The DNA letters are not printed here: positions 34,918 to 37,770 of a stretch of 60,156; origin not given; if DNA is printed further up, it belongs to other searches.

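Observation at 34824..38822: Self-contained cassette between lysis genes and attP: RHH protein, two small membrane proteins, 850-aa deviant P-loop protein, second RHH-like protein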

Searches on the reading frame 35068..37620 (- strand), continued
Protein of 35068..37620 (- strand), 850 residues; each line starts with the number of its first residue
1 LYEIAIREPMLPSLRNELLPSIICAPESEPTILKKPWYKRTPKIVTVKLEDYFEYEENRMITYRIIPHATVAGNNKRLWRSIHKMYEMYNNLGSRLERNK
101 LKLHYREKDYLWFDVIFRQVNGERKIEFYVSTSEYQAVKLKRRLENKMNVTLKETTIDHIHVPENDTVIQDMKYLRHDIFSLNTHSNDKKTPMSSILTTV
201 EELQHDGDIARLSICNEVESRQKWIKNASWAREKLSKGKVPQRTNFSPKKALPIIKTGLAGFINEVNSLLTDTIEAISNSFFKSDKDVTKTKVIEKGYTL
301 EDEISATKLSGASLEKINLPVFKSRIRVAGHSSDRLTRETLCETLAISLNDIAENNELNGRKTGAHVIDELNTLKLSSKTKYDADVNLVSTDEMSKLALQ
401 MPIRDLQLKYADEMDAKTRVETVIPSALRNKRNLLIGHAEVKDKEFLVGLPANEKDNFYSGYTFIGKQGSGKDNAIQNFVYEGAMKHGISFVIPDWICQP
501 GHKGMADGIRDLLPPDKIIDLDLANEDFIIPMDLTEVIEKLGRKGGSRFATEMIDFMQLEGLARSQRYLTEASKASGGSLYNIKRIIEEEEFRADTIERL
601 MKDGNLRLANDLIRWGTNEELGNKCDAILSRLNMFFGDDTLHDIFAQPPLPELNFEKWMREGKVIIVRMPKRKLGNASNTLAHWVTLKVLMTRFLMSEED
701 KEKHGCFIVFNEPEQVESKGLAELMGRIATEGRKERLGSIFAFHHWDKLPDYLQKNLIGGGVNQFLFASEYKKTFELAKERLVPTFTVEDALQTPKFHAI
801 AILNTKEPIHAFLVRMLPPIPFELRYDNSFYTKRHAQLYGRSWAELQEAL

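Call 36: fold_search(model_id=the predicted structure, library=pdb)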
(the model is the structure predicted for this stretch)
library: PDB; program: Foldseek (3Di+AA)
matches with E <= 10: 934; with E <= 0.001: 103
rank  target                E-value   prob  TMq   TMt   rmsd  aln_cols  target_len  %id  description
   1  7o42_A                3.4e-13  1.00  0.28  0.26  15.1       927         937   10  TrwK/VirB4unbound trimer of dimers complex (with Hcp1) from the R388 type IV secretion system determined by cryo-EM. (released 2022-06-22)
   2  8rtd_O                3.6e-13  1.00  0.29  0.30  15.9       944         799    9  Stalk-Arches-IMC structure from the fully-assembled R388 type IV secretion system determined by cryo-EM. (released 2024-06-19)
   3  8rtd_T                4.6e-13  1.00  0.31  0.32  15.4       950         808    9  Stalk-Arches-IMC structure from the fully-assembled R388 type IV secretion system determined by cryo-EM. (released 2024-06-19)
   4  8rtd_g                1.8e-12  1.00  0.29  0.32  15.6       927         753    9  Stalk-Arches-IMC structure from the fully-assembled R388 type IV secretion system determined by cryo-EM. (released 2024-06-19)
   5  7o43_B                2.5e-12  1.00  0.32  0.35  14.7       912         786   10  TrwK/VirB4unbound dimer complex from R388 type IV secretion system determined by cryo-EM. (released 2022-06-22)
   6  7o42_E                3.8e-12  1.00  0.28  0.26  13.8       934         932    9  TrwK/VirB4unbound trimer of dimers complex (with Hcp1) from the R388 type IV secretion system determined by cryo-EM. (released 2022-06-22)
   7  7o43_A                1.2e-11  1.00  0.28  0.30  15.2       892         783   10  TrwK/VirB4unbound dimer complex from R388 type IV secretion system determined by cryo-EM. (released 2022-06-22)
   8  8rtd_P                4.3e-11  1.00  0.29  0.31  15.4       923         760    9  Stalk-Arches-IMC structure from the fully-assembled R388 type IV secretion system determined by cryo-EM. (released 2024-06-19)
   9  8rtb_A                4.3e-11  1.00  0.24  0.27  16.9       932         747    8  Extended inner membrane complex (IMC) protomer structure (TrwM/VirB3-TrwK/VirB4-TrwI/VirB6-TrwG/VirB8-TrwE/VirB10) fro (released 2024-06-19)
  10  9x1m_A                1.4e-10  1.00  0.29  0.41  20.5       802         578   10  The cryo-EM structure of HerA-NurA complex with AMPPNP and dsDNA from Thermococcus kodakarensis (released 2026-02-04)
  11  7o41_B                4.8e-10  1.00  0.25  0.29  16.2       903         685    8  Hexameric composite model of the Inner Membrane Complex (IMC) with the Arches from the fully-assembled R388 type IV se (released 2022-06-22)
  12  8rtd_V                7.4e-10  1.00  0.28  0.33  15.1       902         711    9  Stalk-Arches-IMC structure from the fully-assembled R388 type IV secretion system determined by cryo-EM. (released 2024-06-19)
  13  4d2i_B                2.9e-09  1.00  0.30  0.53  11.8       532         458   13  Crystal structure of the HerA hexameric DNA translocase from Sulfolobus solfataricus bound to AMP-PNP (released 2014-12-03)
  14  7o41_A                3.3e-09  1.00  0.26  0.29  15.6       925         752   10  Hexameric composite model of the Inner Membrane Complex (IMC) with the Arches from the fully-assembled R388 type IV se (released 2022-06-22)
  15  8wfd_A                3.8e-09  1.00  0.28  0.40  14.5       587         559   14  The cryo-EM structure of TdpAB in complex with AMPPNP and DNA (released 2025-01-22)
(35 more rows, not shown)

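Call 49: search_dna_similar(query=window:35068-37620:-, collection=plasmids, mode=protein, max_rows=40, max_evalue=0.001, rows=spread)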
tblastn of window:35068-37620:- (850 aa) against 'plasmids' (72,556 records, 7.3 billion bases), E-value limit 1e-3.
Records with a match: 45; places in all: 47; records where one place covers at least 80% of the query: 26.
Best place of each record, by identity: 60-80% 2; <60% 43.
By first word of the organism name: Clostridium 22; Bacillus 21; Alicyclobacillus 1; Thermoactinomyces 1.
By predicted mobility (MOB-suite, as given by PLSDB): non-mobilizable 38; mobilizable 7.
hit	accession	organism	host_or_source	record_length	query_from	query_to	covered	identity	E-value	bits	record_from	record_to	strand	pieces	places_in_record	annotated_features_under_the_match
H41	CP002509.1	Bacillus thuringiensis serovar finitimus YBT-020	-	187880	46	850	95%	68.5%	0e+0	1145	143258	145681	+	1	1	hypothetical protein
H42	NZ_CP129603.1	Bacillus paranthracis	food,food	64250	11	848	99%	58.9%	0e+0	1008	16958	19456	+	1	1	ATP-binding protein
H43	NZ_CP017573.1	Bacillus thuringiensis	whole organism,soil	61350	11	848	99%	58.8%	0e+0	1001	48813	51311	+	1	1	ATP-binding protein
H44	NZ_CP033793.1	Bacillus sp. FDAARGOS_527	Homo sapiens,Broviac blood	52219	11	848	99%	58.7%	0e+0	999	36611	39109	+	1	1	ATP-binding protein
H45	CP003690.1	Bacillus thuringiensis MC28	-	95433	11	848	99%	58.4%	0e+0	1002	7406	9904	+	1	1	lipid A export ATP-binding/permease protein MsbA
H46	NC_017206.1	Bacillus thuringiensis serovar chinensis CT-43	-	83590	11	848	99%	58.4%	0e+0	1001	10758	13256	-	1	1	hypothetical protein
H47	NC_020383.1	Bacillus thuringiensis serovar thuringiensis str. IS5056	-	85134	11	848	99%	58.4%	0e+0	1001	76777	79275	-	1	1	hypothetical protein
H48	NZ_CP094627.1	Bacillus thuringiensis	whole organism,soil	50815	11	848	99%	58.4%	0e+0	1001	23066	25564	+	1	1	ATP-binding protein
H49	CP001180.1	Bacillus cereus AH187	-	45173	11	848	99%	58.3%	0e+0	1001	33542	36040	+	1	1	conserved hypothetical protein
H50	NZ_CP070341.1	Bacillus cereus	Bombyx mori,whole organism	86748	11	848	99%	58.3%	0e+0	998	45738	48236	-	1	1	ATP-binding protein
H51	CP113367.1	Bacillus paranthracis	bovine,mixed culture ...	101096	11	848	99%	58.1%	0e+0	993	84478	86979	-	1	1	ATP-binding protein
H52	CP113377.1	Bacillus paranthracis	bovine,mixed culture ...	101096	11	848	99%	58.1%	0e+0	993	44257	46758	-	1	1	ATP-binding protein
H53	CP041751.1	Bacillus paranthracis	Homo sapiens,stool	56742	11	848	99%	58.1%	0e+0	986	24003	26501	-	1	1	ATP-binding protein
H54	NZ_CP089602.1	Bacillus cereus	cell culture,soil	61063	53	848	94%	60.1%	0e+0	988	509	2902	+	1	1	none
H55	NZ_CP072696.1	Bacillus thuringiensis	whole organism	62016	49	848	94%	59.5%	0e+0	988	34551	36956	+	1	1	ATP-binding protein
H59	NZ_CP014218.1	Clostridium botulinum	Microbial isolate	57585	43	820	92%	25.0%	1e-23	115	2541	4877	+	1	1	hypothetical protein (x2)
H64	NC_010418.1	Clostridium botulinum A3 str. Loch Maree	-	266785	309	850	64%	26.6%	6e-21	107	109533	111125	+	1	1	ATP-binding protein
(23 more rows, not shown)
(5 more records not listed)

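Call 50: get_annotated_region(hit=H64, flank=9000)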
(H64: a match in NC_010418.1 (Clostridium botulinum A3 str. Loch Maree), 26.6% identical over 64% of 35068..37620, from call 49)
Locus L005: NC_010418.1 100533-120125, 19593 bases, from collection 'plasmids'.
description: Clostridium botulinum A3 str. Loch Maree plasmid pCLK, complete sequence
organism: Clostridium botulinum A3 str. Loch Maree (NCBI taxid 498214)
taxonomy: Bacteria; Bacillota; Clostridia; Eubacteriales; Clostridiaceae; Clostridium; Clostridium botulinum; Clostridium botulinum A3 str. Loch Maree
host: -; source: -; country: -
typing (MOB-suite, as given by PLSDB): non-mobilizable; replicon rep_cluster_1536; mating-pair formation MPF_T
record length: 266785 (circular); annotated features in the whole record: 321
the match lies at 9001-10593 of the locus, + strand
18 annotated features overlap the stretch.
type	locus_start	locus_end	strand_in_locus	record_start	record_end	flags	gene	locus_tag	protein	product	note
CDS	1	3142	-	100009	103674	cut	-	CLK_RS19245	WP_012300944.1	DUF6273 domain-containing protein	-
CDS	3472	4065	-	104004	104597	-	-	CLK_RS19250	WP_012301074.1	hypothetical protein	-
CDS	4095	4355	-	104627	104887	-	-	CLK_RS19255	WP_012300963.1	hypothetical protein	-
CDS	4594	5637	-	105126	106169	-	-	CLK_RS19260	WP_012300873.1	hypothetical protein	-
CDS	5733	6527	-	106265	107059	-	-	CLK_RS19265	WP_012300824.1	hypothetical protein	-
CDS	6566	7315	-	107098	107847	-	-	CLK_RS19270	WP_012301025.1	hypothetical protein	-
CDS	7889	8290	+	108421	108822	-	-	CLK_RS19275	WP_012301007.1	TrbC/VirB2 family protein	-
CDS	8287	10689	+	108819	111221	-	-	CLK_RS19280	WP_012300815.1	ATP-binding protein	-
CDS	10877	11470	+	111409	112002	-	-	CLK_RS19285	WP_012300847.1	hypothetical protein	-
CDS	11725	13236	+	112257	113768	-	-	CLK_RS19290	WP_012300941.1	AAA family ATPase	-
CDS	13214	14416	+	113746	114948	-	-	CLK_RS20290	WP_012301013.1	hypothetical protein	-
CDS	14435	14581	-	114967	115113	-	-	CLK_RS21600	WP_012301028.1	hypothetical protein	-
CDS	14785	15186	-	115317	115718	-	-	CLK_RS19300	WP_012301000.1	hypothetical protein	-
CDS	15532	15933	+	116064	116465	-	tnpA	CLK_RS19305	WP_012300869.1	IS200/IS605 family transposase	-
CDS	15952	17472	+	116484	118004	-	-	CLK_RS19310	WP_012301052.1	hypothetical protein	-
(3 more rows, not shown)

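Call 51: get_annotated_region(hit=H59, flank=5000)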
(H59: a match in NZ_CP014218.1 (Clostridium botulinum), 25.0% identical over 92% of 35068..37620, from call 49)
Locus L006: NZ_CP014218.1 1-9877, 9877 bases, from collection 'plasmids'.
description: Clostridium botulinum strain B515 plasmid pRSJ21_3, complete sequence
organism: Clostridium botulinum (NCBI taxid 1491)
taxonomy: Bacteria; Bacillota; Clostridia; Eubacteriales; Clostridiaceae; Clostridium; Clostridium botulinum
host: -; source: Microbial isolate; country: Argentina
typing (MOB-suite, as given by PLSDB): non-mobilizable; replicon rep_cluster_2046
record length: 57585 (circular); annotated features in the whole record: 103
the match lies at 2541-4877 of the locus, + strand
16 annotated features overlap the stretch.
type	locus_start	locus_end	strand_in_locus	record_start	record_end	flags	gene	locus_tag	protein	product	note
CDS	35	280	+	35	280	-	-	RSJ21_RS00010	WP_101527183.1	hypothetical protein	-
CDS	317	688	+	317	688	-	-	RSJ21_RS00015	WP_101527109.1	hypothetical protein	-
CDS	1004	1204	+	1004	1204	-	-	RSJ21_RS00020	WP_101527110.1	helix-turn-helix domain-containing protein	-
CDS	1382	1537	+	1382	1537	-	-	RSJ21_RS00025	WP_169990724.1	hypothetical protein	-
CDS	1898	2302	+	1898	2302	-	-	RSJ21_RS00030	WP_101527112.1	hypothetical protein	-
CDS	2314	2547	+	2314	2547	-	-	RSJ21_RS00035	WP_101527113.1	hypothetical protein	-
CDS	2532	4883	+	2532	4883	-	-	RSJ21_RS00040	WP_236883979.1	hypothetical protein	-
CDS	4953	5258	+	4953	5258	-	-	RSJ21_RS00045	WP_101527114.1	hypothetical protein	-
CDS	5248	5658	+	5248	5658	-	-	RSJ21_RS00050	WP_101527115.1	terminase small subunit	-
CDS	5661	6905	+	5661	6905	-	-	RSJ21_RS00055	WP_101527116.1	PBSX family phage terminase large subunit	-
CDS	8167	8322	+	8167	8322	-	-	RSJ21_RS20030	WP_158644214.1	hypothetical protein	-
CDS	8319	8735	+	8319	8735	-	-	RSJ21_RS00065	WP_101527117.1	hypothetical protein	-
CDS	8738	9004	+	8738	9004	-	-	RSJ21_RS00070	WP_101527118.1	hypothetical protein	-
CDS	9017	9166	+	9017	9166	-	-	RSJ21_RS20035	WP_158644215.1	hypothetical protein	-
CDS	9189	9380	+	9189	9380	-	-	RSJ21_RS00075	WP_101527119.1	DUF4236 domain-containing protein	-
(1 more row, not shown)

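Call 59: find_related_loci(query=A1, collection=viral_contigs, flank=4000)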
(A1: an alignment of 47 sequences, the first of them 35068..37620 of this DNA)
Query A1 (850 aa) in viral_contigs; peptide patterns used: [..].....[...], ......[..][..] (x = any residue, [..] = any of these).
82 stretches matched a pattern; 49 encode a relative of the query (tblastn E <= 1e-3); 47 distinct loci.
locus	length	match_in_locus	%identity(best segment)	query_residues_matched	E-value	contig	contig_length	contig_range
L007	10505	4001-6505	70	11-847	0e+0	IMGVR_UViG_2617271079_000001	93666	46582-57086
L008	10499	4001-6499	68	12-850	0e+0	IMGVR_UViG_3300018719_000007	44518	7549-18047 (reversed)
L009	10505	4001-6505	68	11-847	0e+0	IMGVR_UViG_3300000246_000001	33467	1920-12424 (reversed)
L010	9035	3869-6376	68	11-850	0e+0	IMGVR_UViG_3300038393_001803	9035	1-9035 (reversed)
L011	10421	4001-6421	69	46-847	0e+0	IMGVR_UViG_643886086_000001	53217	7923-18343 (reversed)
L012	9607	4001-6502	67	11-848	0e+0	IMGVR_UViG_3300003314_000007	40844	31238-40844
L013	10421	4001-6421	68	46-847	0e+0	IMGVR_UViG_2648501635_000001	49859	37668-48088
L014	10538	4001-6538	67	2-847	0e+0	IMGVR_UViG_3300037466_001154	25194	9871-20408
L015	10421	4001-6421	69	46-847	0e+0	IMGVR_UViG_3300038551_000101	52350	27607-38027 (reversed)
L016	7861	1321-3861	60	11-850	0e+0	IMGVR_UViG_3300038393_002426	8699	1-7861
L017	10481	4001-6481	62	34-847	0e+0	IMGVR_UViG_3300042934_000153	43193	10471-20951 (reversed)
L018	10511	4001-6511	62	5-848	0e+0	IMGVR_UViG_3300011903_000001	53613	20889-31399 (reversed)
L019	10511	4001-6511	60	12-850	0e+0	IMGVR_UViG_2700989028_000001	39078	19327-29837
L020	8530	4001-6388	62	43-843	0e+0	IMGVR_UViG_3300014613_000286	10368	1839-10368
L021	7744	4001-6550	59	5-850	0e+0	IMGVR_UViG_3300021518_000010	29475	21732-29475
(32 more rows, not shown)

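Call 64: search_protein_representatives(alignment_id=A1)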
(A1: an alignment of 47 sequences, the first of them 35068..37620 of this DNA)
Query: 47 sequences, 847 profile positions. Proteins with E-value up to 0.001 (for the whole library): 1109; up to 1e-10: 352; up to 1e-30: 146. The best 150 are listed.
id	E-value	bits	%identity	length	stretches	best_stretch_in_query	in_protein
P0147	0.0e+00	1103.2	-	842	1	28-846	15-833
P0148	0.0e+00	1015.7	-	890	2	428-845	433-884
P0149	1.8e-290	982.3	-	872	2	421-845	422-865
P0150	1.2e-198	678.5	-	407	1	6-408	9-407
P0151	9.1e-169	579.6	-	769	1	39-818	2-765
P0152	4.2e-159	547.7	-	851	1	40-843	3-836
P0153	3.0e-158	544.8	-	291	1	567-845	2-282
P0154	3.9e-150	518.0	-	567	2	34-436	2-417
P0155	9.6e-150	516.7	-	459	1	400-846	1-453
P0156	4.8e-145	501.2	-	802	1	51-845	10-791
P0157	4.9e-144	497.8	-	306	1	79-375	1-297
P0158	1.0e-137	477.0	-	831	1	46-843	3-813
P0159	5.6e-127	441.4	-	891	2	158-842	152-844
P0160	8.4e-122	424.3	-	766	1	45-819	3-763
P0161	1.1e-121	423.8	-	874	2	363-843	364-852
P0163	4.8e-109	382.1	-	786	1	46-817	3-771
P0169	2.5e-102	359.9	-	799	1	40-845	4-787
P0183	2.4e-80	287.1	-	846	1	34-845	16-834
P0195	2.3e-64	234.2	-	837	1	29-840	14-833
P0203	1.3e-61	225.2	-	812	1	54-845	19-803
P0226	4.1e-51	190.4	-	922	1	28-845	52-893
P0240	2.7e-43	164.6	-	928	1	20-845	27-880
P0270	1.4e-35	139.0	-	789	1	48-814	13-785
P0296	2.9e-30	121.5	-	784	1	34-818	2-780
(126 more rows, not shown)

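Call 67: search_protein_families(library=pfam, proteins=[P0151, P0163, P0169, P0183, P0195, P0203, P0226, P0240, P0270, P0296], max_evalue=0.01)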
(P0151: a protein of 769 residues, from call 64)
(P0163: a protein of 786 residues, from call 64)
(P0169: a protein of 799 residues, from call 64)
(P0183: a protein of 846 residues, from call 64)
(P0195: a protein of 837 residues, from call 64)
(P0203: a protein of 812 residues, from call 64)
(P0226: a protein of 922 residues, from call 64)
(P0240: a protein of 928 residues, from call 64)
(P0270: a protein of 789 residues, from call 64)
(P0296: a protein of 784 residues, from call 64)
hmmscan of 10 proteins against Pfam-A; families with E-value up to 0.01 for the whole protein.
P0151 (769 aa): 0 families

P0163 (786 aa): 0 families

P0169 (799 aa): 1 family
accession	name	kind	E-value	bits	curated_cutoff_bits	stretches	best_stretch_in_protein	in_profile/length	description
PF20720.3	nSTAND3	-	0.0014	18.8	27.2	1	397-431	21-56/155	Novel STAND NTPase 3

P0183 (846 aa): 1 family
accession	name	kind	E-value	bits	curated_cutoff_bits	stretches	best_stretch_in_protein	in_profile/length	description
PF02534.20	T4SS-DNA_transf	-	0.00064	19.1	20.1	0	427-466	47-82/468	Type IV secretory system Conjugative DNA transfer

P0195 (837 aa): 0 families

P0203 (812 aa): 0 families

P0226 (922 aa): 0 families

P0240 (928 aa): 0 families

P0270 (789 aa): 5 families
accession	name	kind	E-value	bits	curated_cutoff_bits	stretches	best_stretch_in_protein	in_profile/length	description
PF13173.12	AAA_14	-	2.5e-05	24.7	27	0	409-449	4-47/129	AAA domain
PF25199.1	nSTAND_NTPase5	-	6e-05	23.3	34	1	406-441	40-76/145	Novel STAND NTPase 5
PF05983.16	Med7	-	7e-05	23.5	25.8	1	287-330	135-178/189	MED7 protein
PF03266.21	NTPase_1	-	0.0017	18.7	23.9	0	670-732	89-148/168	NTPase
PF24389.1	ORC-CDC6-like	-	0.0055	15.9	27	0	407-425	32-50/571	ORC-CDC6-like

P0296 (784 aa): 1 family
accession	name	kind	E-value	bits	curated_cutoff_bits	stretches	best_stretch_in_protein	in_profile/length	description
PF13245.12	AAA_19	-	0.0078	16.8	25.1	0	395-422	14-41/134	AAA domain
